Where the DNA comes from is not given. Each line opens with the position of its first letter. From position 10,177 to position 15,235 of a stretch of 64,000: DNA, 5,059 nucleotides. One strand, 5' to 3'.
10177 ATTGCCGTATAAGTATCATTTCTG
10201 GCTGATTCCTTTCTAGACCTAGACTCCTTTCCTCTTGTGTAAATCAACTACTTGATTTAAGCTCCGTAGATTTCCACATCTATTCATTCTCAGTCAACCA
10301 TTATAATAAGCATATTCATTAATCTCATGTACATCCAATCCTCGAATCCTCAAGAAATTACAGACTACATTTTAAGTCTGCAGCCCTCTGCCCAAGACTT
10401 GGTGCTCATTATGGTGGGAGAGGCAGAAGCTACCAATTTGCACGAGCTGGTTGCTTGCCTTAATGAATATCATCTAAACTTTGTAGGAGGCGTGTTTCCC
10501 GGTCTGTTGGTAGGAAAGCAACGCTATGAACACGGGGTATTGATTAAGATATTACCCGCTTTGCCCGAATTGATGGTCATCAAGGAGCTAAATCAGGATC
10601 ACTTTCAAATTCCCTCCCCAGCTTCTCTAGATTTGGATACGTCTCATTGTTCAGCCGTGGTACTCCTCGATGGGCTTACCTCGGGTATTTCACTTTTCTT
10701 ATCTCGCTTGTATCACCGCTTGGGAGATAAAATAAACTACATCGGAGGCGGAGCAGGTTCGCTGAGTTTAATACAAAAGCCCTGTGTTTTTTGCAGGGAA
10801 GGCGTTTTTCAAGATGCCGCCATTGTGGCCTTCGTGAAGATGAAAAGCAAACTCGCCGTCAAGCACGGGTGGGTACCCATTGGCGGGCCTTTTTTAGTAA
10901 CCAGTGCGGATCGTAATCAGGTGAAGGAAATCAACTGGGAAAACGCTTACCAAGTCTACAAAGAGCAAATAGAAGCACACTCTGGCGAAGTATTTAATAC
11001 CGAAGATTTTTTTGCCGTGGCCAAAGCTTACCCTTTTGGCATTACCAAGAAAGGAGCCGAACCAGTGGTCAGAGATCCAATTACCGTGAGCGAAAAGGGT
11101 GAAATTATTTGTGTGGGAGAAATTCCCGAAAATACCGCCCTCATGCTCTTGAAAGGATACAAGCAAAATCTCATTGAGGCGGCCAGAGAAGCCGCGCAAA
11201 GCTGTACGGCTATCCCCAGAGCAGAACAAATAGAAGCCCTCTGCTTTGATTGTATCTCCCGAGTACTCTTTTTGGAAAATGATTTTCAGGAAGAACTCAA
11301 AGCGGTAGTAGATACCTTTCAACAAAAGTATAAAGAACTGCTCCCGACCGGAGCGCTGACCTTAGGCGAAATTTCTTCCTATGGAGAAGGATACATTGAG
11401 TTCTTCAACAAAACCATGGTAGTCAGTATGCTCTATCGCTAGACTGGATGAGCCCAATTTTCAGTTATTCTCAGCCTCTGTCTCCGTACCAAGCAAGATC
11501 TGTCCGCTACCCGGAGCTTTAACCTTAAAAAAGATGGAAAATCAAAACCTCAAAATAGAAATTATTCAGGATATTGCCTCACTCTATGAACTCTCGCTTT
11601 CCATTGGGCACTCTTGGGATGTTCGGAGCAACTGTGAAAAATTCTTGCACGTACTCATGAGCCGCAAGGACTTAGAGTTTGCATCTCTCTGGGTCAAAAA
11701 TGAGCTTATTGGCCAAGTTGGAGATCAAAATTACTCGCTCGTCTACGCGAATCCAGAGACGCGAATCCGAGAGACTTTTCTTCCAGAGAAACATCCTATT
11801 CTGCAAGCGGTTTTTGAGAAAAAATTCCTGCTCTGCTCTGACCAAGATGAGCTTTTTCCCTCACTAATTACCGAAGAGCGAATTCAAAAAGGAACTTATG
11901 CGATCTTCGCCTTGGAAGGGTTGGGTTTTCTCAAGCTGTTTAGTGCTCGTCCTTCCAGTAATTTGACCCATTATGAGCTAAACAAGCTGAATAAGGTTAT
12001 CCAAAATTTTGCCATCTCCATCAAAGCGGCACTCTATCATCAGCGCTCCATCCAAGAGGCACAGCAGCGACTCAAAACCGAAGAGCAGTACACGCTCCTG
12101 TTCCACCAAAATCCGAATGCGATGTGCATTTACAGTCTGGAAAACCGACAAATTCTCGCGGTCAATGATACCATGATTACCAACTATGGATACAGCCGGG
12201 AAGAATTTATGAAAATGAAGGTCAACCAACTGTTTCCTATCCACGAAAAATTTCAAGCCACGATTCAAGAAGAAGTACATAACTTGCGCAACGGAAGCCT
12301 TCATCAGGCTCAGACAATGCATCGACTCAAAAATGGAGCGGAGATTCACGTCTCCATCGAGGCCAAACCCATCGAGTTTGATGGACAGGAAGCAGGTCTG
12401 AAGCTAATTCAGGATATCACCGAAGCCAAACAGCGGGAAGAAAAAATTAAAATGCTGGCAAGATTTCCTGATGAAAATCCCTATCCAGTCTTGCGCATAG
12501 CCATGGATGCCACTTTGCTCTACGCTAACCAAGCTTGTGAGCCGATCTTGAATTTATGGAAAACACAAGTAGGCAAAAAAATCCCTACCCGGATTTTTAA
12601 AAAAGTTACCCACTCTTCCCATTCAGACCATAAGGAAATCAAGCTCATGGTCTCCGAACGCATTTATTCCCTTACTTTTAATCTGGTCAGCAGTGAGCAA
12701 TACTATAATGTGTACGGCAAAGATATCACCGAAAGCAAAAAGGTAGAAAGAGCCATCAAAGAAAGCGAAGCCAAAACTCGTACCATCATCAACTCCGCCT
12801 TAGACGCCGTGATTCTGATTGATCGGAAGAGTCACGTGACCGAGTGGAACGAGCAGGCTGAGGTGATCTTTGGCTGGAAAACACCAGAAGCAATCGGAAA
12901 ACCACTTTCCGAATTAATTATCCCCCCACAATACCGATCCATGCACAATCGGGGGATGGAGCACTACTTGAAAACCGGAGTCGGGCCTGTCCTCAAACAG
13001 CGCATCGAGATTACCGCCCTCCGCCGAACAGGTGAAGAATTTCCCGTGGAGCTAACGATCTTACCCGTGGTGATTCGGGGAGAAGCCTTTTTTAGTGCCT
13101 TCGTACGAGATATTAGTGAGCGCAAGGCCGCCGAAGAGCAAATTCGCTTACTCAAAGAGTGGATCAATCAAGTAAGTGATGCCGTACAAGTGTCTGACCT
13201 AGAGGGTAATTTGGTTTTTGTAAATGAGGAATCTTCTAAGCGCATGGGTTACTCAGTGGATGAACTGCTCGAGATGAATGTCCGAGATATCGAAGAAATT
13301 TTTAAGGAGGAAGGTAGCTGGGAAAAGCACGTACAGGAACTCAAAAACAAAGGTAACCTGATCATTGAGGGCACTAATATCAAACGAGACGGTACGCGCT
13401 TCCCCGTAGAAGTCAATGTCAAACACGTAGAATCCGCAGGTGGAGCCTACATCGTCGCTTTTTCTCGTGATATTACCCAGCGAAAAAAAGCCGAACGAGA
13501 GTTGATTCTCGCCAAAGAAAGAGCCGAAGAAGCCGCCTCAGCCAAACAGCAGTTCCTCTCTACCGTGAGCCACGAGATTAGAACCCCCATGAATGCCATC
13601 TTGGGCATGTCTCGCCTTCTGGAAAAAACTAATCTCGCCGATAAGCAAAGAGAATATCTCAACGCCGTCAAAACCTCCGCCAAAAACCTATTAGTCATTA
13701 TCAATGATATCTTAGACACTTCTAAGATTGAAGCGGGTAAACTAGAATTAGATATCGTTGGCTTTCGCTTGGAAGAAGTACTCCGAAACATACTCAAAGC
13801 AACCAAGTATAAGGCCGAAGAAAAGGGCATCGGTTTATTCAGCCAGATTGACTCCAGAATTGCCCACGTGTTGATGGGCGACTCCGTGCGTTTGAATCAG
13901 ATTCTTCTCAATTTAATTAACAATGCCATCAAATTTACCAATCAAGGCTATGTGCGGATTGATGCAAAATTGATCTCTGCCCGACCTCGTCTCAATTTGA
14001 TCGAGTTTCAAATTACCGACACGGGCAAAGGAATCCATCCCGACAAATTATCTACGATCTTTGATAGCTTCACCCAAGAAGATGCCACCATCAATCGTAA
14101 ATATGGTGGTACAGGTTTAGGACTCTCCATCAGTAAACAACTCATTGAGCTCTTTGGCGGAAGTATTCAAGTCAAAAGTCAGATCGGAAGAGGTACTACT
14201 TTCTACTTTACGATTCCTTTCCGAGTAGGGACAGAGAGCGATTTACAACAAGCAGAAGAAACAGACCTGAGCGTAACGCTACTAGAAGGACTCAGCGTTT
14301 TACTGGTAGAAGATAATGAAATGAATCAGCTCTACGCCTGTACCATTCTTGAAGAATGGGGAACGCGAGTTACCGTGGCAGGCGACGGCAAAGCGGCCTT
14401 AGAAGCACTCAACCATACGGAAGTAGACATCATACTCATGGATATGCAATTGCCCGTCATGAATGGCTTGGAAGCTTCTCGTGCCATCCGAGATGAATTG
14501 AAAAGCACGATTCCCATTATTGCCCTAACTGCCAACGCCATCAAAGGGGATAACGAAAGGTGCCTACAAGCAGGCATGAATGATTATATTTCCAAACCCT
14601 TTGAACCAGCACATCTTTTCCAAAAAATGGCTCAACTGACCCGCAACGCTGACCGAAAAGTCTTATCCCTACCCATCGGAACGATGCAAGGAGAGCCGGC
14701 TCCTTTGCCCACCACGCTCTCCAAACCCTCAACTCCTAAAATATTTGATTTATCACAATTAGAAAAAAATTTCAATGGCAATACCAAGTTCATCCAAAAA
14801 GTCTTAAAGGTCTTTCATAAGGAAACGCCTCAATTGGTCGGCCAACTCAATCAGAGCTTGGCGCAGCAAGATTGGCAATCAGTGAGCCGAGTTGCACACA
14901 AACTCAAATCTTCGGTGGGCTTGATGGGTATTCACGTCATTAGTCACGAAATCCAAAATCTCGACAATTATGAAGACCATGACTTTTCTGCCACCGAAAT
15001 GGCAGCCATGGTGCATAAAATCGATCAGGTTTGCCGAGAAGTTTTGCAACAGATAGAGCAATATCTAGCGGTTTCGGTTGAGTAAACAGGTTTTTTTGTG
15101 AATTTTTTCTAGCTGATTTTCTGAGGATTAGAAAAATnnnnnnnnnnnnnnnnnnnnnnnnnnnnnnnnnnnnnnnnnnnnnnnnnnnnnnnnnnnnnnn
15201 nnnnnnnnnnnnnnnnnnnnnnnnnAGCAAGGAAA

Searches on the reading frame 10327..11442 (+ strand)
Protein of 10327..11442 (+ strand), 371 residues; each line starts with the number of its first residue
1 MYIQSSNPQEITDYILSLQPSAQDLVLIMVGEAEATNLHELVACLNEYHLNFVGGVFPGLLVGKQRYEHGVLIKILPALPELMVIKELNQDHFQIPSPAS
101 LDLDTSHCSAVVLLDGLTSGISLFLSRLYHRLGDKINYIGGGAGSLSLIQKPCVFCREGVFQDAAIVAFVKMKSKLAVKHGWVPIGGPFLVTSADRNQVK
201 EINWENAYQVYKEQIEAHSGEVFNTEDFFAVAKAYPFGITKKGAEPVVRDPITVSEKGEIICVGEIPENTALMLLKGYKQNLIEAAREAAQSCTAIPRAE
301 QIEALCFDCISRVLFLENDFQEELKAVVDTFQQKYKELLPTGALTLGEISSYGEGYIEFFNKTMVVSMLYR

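Call 3: search_protein_families(library=pfam, proteins=[window:10327-11442:+], max_evalue=0.01)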
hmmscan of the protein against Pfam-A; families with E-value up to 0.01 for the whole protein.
window:10327-11442:+ (371 aa): 2 families
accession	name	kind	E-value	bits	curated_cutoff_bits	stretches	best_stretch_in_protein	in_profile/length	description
PF08495.15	FIST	-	2.7e-23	83.3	23.2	1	24-205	1-189/189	FIST N domain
PF10442.14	FIST_C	-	7.7e-21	75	28.5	1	207-350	1-130/131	FIST C domain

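Call 4: search_protein_families(library=ncbifam, proteins=[window:10327-11442:+], max_evalue=0.01)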
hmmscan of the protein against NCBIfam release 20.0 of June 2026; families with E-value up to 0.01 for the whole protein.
window:10327-11442:+ (371 aa): 2 families
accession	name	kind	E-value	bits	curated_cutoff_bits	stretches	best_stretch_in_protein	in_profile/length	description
NF041558.1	NosP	equivalog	4.8e-11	42.4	450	1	104-318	119-327/368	nitric oxide-sensing protein NosP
NF052432.1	TC0500_fam_Inc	equivalog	0.00084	18.8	240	1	283-337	128-180/214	TC0500 family inclusion membrane protein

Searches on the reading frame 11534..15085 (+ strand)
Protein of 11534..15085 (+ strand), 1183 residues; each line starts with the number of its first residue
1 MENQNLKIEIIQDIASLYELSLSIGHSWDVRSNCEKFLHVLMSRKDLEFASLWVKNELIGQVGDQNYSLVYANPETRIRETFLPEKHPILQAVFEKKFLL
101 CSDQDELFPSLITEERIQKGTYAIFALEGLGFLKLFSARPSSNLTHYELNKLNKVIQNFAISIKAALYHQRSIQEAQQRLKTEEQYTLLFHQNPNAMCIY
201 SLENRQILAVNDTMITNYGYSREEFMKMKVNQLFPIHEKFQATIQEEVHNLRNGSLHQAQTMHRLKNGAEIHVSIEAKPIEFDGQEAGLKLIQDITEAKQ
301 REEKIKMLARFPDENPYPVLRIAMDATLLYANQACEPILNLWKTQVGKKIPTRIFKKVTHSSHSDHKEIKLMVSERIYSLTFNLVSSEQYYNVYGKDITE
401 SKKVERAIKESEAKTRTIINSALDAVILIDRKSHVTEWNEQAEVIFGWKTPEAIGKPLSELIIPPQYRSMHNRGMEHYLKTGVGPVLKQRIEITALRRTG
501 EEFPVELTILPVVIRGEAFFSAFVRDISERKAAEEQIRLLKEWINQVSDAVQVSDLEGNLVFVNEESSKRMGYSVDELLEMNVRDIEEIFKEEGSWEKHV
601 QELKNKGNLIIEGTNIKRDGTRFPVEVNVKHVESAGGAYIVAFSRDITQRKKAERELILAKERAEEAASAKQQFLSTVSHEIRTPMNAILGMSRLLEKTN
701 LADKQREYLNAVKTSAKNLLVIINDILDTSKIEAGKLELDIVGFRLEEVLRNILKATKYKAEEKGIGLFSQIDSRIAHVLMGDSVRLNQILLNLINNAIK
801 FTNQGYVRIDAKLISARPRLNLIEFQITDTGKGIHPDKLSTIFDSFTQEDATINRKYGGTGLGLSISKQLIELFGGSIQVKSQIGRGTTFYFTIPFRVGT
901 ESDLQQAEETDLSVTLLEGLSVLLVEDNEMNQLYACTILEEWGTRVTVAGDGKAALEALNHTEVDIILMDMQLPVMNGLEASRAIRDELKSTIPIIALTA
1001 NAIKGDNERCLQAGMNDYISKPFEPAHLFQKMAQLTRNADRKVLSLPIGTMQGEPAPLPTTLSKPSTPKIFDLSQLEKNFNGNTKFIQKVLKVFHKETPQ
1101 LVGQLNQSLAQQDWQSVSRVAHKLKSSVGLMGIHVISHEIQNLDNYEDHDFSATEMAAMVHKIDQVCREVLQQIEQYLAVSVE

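Call 7: search_protein_families(library=pfam, proteins=[window:11534-15085:+], max_evalue=0.001)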
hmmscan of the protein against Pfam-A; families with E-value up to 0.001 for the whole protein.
window:11534-15085:+ (1183 aa): 11 families
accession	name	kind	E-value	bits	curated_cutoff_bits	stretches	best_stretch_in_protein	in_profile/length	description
PF13426.13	PAS_9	-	3.8e-39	133.5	27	3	424-529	2-103/103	PAS domain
PF00989.32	PAS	-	2.5e-32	111.6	22.6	3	415-527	3-113/113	PAS fold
PF02518.31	HATPase_c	-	1.7e-29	102.9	26.4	1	782-897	1-110/111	Histidine kinase-, DNA gyrase B-, and HSP90-like ATPase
PF00072.30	Response_reg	-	1.6e-27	96.3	30.2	1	922-1031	1-109/111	Response regulator receiver domain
PF00512.31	HisKA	-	1.2e-20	73.8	26.9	1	670-735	1-66/66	His Kinase A (phospho-acceptor) domain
PF08448.16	PAS_4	-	5.4e-19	68.9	23.1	1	422-531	4-109/110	PAS fold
PF13188.13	PAS_8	-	2.5e-15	56.2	21.8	1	414-466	2-51/65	PAS domain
PF01627.28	Hpt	-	1.1e-09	38.8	24.6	1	1090-1157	2-72/84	Hpt domain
PF08447.18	PAS_3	-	2e-09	38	25.6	0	208-284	2-80/89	PAS fold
PF18095.7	PAS_12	-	4.1e-05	23.6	22.6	0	525-605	33-111/153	UPF0242 C-terminal PAS-like domain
PF12860.13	PAS_7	-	0.00043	20.8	27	0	544-654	1-114/115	PAS fold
